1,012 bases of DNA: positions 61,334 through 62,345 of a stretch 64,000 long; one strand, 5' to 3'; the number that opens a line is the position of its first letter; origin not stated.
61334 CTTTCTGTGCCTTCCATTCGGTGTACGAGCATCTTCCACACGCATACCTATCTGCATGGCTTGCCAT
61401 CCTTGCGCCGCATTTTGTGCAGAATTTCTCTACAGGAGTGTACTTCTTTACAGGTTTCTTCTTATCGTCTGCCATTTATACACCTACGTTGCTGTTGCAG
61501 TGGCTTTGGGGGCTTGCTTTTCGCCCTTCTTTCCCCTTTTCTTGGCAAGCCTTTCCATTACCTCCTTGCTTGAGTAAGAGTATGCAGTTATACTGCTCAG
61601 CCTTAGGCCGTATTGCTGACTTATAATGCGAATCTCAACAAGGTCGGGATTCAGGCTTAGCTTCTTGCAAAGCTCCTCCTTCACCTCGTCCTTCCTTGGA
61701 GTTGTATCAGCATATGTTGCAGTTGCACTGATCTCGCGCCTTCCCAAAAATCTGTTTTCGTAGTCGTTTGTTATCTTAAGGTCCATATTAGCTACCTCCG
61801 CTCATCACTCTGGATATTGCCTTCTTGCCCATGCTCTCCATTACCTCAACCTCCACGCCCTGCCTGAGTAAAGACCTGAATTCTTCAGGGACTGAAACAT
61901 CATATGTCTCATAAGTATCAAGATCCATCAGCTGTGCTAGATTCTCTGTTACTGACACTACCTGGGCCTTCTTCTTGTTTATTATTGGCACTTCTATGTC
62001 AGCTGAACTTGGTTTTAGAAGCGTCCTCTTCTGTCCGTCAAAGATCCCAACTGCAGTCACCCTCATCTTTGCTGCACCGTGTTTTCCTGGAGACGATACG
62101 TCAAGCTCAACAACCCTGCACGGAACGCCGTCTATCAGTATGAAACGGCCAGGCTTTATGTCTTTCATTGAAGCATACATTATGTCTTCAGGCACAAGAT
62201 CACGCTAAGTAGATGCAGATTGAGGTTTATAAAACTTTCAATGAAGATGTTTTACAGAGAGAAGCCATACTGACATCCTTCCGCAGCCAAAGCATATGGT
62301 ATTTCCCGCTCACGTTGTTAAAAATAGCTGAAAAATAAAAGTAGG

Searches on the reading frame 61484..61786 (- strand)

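Call 69: search_protein_families(library=pfam, proteins=[window:61484-61786:-], max_evalue=0.001)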
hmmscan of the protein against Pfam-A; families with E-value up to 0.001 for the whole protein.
window:61484-61786:- (100 aa): 1 family
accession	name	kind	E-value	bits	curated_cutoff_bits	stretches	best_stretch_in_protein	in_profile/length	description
PF01282.25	Ribosomal_S24e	-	7e-13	48.9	24.5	1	4-83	1-81/95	Ribosomal protein S24e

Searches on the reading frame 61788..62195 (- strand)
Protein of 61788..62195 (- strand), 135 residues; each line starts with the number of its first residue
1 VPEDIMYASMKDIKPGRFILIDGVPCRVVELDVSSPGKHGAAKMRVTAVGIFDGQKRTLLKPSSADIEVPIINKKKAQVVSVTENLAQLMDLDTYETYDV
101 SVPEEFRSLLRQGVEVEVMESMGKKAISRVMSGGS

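Call 69: search_protein_families(library=pfam, proteins=[window:61788-62195:-], max_evalue=0.001)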
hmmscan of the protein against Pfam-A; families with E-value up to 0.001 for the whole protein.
window:61788-62195:- (135 aa): 3 families
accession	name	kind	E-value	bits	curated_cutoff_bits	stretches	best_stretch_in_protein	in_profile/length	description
PF21485.3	IF5A-like_N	-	1.3e-15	57.4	27.1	1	12-64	10-62/63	Translation initiation factor 5A-like, N-terminal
PF01287.26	eIF-5a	-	5.6e-09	36.5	24.2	1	71-130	1-68/69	Eukaryotic elongation factor 5A hypusine, DNA-binding OB fold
PF08207.18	EFP_N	-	5.8e-07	29.9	23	1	9-46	1-37/58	Elongation factor P (EF-P) KOW-like domain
